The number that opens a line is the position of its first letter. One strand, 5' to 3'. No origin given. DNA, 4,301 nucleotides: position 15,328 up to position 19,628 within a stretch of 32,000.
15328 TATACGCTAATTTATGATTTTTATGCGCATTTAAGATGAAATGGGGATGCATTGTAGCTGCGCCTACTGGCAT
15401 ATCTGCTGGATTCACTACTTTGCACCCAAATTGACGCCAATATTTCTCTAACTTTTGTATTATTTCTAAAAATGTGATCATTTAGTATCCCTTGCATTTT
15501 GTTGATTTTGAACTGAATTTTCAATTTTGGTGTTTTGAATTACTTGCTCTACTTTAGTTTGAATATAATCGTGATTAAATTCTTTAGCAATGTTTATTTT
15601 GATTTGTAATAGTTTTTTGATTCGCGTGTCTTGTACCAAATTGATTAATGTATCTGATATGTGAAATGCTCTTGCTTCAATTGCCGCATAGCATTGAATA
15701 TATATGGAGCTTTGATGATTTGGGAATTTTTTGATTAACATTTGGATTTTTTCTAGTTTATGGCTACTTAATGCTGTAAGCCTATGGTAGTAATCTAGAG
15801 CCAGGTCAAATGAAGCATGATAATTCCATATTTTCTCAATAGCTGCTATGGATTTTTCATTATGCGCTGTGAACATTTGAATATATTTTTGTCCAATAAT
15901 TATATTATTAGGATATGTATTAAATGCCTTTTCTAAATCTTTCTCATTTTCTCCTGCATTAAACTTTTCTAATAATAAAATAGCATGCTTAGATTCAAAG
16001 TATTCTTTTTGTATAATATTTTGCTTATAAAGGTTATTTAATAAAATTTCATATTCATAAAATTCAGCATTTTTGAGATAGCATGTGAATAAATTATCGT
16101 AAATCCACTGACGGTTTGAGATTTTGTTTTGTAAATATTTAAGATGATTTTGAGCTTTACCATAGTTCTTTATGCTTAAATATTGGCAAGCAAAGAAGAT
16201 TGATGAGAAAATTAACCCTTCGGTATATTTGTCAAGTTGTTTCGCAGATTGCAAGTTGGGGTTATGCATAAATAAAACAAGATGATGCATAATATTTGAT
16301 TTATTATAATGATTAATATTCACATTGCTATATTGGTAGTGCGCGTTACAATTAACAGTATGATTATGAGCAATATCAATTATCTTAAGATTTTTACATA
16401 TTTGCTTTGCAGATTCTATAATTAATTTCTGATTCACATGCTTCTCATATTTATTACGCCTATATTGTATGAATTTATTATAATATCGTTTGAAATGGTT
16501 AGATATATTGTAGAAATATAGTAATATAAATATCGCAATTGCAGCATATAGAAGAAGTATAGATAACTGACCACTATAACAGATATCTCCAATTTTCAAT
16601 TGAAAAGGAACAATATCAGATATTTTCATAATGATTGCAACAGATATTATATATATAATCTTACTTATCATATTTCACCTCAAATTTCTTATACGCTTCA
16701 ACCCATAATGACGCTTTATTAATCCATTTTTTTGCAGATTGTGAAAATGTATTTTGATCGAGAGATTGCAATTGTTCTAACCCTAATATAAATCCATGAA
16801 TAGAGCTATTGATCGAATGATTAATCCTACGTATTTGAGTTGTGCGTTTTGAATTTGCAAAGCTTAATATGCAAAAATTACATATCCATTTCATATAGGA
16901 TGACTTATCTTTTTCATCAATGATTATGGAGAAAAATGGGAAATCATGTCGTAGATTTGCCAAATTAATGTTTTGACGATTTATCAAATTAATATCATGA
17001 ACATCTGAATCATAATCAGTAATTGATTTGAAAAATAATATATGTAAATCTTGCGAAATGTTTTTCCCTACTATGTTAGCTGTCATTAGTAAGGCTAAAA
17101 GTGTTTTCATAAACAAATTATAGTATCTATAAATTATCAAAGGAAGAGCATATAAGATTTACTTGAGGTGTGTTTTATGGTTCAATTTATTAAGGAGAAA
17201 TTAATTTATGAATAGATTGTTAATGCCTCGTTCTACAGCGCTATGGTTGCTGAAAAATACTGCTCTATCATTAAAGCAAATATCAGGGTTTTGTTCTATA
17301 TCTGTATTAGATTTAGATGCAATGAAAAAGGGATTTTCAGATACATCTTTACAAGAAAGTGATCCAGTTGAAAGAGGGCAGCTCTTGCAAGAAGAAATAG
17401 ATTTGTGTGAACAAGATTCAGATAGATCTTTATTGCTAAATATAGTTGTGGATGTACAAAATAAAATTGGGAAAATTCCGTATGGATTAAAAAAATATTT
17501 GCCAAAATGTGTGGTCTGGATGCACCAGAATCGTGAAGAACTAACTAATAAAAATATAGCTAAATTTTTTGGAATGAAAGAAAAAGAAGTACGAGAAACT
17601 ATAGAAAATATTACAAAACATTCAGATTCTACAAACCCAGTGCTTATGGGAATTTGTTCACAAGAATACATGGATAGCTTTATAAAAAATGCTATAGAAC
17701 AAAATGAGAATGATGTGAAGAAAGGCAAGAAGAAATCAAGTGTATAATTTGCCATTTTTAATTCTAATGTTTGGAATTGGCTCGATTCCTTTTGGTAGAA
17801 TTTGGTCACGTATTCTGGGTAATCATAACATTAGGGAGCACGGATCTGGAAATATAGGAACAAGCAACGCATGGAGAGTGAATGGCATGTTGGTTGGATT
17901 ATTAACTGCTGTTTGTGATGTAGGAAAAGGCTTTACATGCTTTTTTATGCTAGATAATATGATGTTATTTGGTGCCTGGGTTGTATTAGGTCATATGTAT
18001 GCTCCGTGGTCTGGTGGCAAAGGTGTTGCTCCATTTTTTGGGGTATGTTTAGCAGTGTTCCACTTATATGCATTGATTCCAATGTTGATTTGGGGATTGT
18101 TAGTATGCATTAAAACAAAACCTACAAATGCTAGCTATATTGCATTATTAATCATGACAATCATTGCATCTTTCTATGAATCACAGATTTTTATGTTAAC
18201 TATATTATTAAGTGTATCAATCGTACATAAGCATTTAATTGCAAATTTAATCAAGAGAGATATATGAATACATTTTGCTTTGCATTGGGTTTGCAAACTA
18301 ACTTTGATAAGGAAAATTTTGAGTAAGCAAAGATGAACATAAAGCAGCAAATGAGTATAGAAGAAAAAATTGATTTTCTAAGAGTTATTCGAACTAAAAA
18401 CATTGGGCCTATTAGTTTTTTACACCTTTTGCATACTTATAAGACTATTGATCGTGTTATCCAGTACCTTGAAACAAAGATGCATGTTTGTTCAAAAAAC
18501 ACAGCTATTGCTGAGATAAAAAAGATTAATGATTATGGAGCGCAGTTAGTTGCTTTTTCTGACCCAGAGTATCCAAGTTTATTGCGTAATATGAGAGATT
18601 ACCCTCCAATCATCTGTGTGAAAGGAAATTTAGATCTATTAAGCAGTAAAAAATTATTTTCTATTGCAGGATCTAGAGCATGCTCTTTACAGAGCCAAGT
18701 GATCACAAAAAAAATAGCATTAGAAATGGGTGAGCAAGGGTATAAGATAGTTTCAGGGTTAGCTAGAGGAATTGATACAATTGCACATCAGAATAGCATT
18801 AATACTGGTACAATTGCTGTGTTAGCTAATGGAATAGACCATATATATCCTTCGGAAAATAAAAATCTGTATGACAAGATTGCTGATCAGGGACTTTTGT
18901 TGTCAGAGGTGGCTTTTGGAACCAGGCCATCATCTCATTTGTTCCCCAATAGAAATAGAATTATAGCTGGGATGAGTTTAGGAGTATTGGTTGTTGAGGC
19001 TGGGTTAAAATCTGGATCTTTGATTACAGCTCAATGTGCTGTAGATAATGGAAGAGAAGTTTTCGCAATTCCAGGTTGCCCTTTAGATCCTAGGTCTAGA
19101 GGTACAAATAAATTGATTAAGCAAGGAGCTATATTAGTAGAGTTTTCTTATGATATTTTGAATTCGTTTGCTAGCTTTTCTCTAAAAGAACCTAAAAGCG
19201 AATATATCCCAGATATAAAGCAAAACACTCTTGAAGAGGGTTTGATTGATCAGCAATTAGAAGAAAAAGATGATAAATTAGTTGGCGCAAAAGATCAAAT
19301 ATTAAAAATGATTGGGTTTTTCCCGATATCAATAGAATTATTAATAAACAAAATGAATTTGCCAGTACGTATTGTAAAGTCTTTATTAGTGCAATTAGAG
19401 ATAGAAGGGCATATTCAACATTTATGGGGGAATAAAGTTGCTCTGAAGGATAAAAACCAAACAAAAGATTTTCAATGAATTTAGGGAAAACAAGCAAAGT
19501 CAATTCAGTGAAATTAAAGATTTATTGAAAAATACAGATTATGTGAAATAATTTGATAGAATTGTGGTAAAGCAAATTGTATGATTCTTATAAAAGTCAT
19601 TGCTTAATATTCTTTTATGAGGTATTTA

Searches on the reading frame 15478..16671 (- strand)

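Call 5: search_protein_families(library=pfam, proteins=[window:15478-16671:-], max_evalue=0.01)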
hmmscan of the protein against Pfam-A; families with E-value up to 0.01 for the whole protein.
window:15478-16671:- (397 aa): 0 families

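Call 33: search_protein_families(library=pfam, proteins=[window:15478-16671:-], max_evalue=1)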
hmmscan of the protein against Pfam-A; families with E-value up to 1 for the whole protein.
window:15478-16671:- (397 aa): 1 family
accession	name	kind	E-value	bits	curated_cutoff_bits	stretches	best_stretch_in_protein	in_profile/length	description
PF00324.27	AA_permease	-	0.36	9.9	24.6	0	136-174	109-139/470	Amino acid permease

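Call 72: search_protein_families(library=ncbifam, proteins=[window:15478-16671:-], max_evalue=0.01)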
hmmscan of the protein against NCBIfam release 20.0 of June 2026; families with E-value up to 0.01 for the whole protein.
window:15478-16671:- (397 aa): 0 families

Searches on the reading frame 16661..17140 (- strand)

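Call 5: search_protein_families(library=pfam, proteins=[window:16661-17140:-], max_evalue=0.01)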
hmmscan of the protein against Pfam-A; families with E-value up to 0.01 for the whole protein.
window:16661-17140:- (159 aa): 0 families

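Call 33: search_protein_families(library=pfam, proteins=[window:16661-17140:-], max_evalue=1)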
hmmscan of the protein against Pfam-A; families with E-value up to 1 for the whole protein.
window:16661-17140:- (159 aa): 2 families
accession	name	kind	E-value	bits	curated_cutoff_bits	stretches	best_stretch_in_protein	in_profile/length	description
PF03669.18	ASTER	-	0.12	12.8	22.7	1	84-118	50-85/96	PAT complex subunit Asterix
PF21707.3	ABC_AB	-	0.16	12.6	27.5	0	5-35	39-69/100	Emaravirus ABC_AB protein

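Call 72: search_protein_families(library=ncbifam, proteins=[window:16661-17140:-], max_evalue=0.01)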
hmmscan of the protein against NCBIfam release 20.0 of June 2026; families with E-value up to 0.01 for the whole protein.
window:16661-17140:- (159 aa): 0 families

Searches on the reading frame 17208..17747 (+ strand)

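Call 5: search_protein_families(library=pfam, proteins=[window:17208-17747:+], max_evalue=0.01)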
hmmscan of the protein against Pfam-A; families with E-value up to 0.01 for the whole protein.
window:17208-17747:+ (179 aa): 2 families
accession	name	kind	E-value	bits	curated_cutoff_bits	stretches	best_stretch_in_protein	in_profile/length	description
PF06242.16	TrcR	-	1.6e-13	51.4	22.2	1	39-162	6-137/139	Transcriptional cell cycle regulator TrcR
PF21476.4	PF0610-like_N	-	0.00057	20.5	33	1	109-143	12-46/50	PF0610-like, N-terminal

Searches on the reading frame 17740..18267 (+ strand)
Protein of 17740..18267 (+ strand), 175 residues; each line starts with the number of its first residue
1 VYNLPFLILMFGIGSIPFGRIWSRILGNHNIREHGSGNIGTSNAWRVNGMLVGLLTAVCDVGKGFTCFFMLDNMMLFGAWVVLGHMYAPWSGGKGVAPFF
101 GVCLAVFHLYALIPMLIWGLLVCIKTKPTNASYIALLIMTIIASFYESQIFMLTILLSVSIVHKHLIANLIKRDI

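Call 5: search_protein_families(library=pfam, proteins=[window:17740-18267:+], max_evalue=0.01)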
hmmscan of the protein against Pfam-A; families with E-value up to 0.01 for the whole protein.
window:17740-18267:+ (175 aa): 1 family
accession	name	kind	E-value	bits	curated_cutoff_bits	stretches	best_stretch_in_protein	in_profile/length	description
PF02660.20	G3P_acyltransf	-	3.6e-30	105.7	24.1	1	11-167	3-161/164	Glycerol-3-phosphate acyltransferase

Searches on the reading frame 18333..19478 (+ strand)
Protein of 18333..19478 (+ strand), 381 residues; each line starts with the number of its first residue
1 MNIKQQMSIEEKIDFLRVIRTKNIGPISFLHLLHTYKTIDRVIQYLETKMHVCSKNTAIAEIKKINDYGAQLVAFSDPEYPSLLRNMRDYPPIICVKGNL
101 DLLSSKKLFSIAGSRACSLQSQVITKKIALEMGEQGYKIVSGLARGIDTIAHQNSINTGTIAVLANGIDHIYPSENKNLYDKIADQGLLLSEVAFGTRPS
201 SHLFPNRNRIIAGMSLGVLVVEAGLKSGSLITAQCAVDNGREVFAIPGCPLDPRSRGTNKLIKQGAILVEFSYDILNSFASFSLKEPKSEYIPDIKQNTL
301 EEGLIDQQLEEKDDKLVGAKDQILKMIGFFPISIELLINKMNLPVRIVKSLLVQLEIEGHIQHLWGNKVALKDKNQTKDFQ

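Call 5: search_protein_families(library=pfam, proteins=[window:18333-19478:+], max_evalue=0.01)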
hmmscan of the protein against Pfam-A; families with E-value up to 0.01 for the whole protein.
window:18333-19478:+ (381 aa): 3 families
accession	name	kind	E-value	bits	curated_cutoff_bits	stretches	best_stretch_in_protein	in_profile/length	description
PF02481.21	DNA_processg_A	-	1.5e-72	243.7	29.6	1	65-269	2-210/212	DNA recombination-mediator protein A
PF17782.7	DprA_WH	-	1.5e-07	31.7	22.9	1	316-366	10-60/61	DprA winged helix domain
PF21102.3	DprA_N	-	2.3e-06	27.7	22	1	10-46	2-38/64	DprA-like N-terminal HHH domain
